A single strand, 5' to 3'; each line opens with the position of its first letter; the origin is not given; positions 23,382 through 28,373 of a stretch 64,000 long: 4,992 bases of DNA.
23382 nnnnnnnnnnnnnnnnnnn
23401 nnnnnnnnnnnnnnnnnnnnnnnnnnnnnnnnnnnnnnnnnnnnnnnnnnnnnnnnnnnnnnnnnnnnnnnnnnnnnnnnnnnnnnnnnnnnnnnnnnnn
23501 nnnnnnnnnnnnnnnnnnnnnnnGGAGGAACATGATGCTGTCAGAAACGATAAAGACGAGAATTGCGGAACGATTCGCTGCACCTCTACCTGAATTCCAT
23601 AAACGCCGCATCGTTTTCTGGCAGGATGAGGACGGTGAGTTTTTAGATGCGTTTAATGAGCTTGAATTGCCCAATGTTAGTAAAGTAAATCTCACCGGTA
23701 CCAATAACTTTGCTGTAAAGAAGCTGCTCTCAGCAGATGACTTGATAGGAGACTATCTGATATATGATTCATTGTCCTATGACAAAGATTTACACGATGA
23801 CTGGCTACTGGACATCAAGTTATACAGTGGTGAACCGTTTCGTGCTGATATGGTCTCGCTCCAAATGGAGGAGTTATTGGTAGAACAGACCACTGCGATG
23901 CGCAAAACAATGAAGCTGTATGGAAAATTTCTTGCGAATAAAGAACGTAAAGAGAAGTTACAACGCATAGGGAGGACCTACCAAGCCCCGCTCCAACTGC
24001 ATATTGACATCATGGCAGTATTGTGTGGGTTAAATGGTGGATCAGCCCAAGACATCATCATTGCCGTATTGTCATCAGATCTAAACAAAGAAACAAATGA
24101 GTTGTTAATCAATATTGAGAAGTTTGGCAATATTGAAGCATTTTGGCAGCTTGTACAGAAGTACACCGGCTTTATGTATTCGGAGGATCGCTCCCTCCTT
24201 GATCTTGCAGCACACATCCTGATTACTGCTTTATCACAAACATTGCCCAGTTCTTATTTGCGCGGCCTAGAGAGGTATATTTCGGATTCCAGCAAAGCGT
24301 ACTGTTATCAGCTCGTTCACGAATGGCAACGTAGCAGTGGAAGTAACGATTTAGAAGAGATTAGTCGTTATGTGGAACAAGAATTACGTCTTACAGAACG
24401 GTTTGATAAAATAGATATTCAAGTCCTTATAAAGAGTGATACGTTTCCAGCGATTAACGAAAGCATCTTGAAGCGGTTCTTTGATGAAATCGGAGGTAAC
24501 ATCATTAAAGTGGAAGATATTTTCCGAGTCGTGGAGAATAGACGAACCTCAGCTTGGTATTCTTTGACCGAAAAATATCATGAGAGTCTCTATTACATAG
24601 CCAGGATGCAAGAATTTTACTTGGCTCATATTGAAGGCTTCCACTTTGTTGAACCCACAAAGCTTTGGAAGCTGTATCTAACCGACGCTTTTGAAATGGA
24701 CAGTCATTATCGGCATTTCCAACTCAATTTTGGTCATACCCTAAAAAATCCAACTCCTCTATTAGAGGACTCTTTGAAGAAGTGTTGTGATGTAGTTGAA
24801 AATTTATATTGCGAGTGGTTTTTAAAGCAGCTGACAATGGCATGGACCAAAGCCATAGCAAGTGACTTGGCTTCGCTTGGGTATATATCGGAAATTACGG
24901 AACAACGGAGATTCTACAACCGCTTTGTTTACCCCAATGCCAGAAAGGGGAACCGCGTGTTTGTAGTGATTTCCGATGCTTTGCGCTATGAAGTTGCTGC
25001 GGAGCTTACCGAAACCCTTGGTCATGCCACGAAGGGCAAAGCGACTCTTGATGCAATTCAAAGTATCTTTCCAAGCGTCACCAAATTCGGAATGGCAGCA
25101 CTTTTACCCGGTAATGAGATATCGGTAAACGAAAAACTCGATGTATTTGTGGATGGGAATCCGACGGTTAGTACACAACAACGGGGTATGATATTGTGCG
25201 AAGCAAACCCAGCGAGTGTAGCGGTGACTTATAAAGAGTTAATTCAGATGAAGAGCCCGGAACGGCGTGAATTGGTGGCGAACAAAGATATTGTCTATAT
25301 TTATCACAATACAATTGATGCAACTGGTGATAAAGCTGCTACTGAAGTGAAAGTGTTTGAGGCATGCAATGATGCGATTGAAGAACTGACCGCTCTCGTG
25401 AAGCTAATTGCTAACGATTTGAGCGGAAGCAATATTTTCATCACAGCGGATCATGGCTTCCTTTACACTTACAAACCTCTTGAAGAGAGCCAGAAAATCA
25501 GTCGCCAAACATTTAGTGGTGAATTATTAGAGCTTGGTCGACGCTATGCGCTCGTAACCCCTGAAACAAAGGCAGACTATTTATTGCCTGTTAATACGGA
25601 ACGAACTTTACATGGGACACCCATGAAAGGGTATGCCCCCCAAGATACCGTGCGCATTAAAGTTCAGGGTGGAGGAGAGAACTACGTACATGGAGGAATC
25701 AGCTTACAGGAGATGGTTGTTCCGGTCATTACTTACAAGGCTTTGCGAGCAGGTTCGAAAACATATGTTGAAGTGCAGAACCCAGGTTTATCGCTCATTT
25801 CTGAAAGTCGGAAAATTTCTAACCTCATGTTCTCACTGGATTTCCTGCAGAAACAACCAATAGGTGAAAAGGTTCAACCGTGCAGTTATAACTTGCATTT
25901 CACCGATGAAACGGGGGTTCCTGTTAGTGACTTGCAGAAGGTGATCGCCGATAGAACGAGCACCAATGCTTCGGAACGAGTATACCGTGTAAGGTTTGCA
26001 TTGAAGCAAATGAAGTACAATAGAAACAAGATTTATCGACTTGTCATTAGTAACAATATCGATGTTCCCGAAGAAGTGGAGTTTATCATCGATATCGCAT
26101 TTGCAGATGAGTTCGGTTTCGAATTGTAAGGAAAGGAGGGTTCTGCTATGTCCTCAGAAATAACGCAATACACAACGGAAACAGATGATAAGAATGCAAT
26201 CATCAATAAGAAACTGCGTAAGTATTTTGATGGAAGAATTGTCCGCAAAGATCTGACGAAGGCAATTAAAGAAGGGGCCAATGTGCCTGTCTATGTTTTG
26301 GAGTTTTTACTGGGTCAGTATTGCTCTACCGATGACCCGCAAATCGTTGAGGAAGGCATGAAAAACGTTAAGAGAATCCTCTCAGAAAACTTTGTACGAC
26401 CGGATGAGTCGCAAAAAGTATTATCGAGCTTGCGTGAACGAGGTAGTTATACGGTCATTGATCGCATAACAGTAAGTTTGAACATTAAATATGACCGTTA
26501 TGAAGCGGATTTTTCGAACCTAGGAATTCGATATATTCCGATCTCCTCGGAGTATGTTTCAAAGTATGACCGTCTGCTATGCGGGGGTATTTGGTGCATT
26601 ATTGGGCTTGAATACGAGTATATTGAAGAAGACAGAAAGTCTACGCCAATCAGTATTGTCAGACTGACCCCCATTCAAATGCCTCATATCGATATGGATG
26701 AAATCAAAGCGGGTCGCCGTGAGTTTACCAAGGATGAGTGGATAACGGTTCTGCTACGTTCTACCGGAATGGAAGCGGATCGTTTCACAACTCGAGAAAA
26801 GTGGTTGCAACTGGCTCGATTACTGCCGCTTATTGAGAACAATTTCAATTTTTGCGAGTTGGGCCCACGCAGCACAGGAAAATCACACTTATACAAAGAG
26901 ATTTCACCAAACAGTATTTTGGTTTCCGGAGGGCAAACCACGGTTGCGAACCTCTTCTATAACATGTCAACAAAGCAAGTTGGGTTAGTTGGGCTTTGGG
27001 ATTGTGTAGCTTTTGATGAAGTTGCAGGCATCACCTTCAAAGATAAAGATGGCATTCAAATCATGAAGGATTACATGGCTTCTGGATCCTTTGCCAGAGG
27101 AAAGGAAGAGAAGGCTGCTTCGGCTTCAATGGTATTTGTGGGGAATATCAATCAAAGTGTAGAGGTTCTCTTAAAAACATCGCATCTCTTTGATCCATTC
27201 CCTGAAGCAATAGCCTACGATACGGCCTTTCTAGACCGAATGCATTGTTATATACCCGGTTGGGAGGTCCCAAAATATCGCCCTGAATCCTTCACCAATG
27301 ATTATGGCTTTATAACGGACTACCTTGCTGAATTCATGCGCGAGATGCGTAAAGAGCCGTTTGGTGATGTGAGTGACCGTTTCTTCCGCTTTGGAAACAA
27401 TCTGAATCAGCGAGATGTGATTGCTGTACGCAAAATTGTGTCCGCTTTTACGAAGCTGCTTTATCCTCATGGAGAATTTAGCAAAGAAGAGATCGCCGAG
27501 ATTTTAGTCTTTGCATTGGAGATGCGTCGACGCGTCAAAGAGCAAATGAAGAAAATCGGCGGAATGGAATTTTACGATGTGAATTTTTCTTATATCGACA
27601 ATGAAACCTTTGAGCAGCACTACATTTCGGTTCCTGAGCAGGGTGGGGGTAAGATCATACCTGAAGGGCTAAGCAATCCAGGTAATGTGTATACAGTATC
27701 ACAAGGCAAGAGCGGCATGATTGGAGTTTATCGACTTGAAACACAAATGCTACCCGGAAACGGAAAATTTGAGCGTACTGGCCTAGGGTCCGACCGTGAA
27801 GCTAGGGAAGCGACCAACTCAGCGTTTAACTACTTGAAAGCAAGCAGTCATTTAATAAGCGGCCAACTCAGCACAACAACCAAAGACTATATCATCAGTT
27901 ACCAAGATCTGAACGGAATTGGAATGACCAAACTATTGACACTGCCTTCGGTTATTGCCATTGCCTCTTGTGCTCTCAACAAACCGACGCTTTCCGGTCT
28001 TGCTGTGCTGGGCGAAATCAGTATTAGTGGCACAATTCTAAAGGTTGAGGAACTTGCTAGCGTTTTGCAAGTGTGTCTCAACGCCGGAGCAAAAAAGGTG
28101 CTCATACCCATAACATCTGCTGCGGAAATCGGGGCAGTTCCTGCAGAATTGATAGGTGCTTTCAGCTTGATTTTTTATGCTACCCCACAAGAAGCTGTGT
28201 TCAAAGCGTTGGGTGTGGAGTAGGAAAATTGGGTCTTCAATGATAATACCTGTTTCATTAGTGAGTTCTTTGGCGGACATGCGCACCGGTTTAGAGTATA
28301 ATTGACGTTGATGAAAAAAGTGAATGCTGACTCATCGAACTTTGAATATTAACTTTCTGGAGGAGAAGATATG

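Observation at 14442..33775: Structured direct repeats with compensatory changes bracket the 19-kb defence block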

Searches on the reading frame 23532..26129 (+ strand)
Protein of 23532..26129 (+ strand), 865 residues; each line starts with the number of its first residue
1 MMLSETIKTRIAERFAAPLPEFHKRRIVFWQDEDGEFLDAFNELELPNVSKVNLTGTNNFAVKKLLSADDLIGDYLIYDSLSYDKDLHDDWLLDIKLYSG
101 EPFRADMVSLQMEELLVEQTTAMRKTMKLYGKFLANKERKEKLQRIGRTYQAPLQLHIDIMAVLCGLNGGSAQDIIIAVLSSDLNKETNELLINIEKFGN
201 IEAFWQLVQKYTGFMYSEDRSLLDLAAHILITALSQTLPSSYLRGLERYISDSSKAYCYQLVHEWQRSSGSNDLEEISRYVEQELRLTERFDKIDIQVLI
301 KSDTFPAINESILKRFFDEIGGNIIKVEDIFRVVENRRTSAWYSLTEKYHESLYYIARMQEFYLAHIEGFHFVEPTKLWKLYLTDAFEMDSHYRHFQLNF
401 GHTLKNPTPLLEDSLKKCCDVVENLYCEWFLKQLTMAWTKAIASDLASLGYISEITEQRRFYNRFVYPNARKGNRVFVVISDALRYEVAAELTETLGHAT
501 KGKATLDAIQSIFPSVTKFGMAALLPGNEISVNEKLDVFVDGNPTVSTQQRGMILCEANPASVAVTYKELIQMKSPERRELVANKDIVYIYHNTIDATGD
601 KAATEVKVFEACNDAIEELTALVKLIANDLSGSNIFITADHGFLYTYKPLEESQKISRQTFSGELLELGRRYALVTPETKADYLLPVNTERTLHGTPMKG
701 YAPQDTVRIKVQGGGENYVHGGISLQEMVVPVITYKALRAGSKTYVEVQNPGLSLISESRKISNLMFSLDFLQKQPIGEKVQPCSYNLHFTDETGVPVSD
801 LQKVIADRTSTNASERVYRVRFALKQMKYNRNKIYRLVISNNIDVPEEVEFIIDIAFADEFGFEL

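Call 7: search_protein_families(library=pfam, proteins=[window:23532-26129:+])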
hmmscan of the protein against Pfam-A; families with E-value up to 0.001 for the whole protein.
window:23532-26129:+ (865 aa): 1 family
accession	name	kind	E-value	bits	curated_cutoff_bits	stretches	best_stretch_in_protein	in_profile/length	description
PF08665.17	PglZ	-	2.1e-57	194.5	25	1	474-649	1-178/179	PglZ domain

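Call 81: search_protein_families(library=padloc, proteins=[window:23532-26129:+], max_evalue=0.00001)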
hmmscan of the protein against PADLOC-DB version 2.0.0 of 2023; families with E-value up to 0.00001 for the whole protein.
window:23532-26129:+ (865 aa): 13 families
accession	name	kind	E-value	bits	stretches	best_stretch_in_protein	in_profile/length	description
PDLC02564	PglZ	-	8e-296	981.9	1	3-863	2-855/855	PglZ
PDLC02547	PglZ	-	2.9e-188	625.9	1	21-861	13-854/855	PglZ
PDLC02563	PglZ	-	7.2e-126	419.5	1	25-842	21-813/831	PglZ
PDLC02557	PglZ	-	1.3e-72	243.2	1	19-861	8-833/834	PglZ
PDLC02551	PglZ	-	1.9e-52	176.5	1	297-819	284-809/856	PglZ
PDLC02553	PglZ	-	9.9e-40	134.5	1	430-825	437-830/868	PglZ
PDLC02548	PglZ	-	1.1e-26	91.5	1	280-739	288-744/961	PglZ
PDLC02559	PglZ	-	6e-26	88.9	1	451-768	454-764/860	PglZ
PDLC02561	PglZ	-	9.3e-25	84.9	1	276-771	273-750/840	PglZ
PDLC02566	PglZ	-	4.1e-11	39.8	1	420-739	399-681/774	PglZ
PDLC02545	PglZ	-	6.5e-08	29.4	1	474-737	405-637/750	PglZ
PDLC02562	PglZ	-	1.1e-07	28.7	1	471-734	468-726/730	PglZ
PDLC02565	PglZ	-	1.1e-07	28.6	1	463-737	472-734/910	PglZ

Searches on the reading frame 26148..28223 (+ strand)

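Call 7: search_protein_families(library=pfam, proteins=[window:26148-28223:+])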
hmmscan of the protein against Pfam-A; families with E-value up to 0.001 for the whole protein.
window:26148-28223:+ (691 aa): 3 families
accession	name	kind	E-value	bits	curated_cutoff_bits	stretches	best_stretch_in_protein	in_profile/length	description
PF13337.12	BrxL_ATPase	-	2.8e-144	480.1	25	1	169-481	2-313/313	Lon-like protease BrxL-like, ATPase domain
PF20442.3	BrxL_N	-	5.4e-50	169.2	28.2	1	25-156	1-132/132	BREX system Lon protease-like protein BrxL N-terminal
PF05362.19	Lon_C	-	7.3e-07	29.4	21.1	1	528-686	43-201/205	Lon protease (S16) C-terminal proteolytic domain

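Call 81: search_protein_families(library=padloc, proteins=[window:26148-28223:+], max_evalue=0.00001)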
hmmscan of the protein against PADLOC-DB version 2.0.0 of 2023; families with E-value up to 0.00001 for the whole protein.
window:26148-28223:+ (691 aa): 5 families
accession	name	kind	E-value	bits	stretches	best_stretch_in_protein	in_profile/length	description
PDLC02506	BrxL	-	0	1102.2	1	15-691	4-680/680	BrxL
PDLC02508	BrxL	-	4.2e-192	638.1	1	19-497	4-479/698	BrxL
PDLC02509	BrxL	-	5.9e-133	442.3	2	170-493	201-528/535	BrxL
PDLC02505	BrxL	-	5.9e-82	274.1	1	19-475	4-468/482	BrxL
PDLC02507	BrxL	-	8.2e-60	201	1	21-461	16-454/482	BrxL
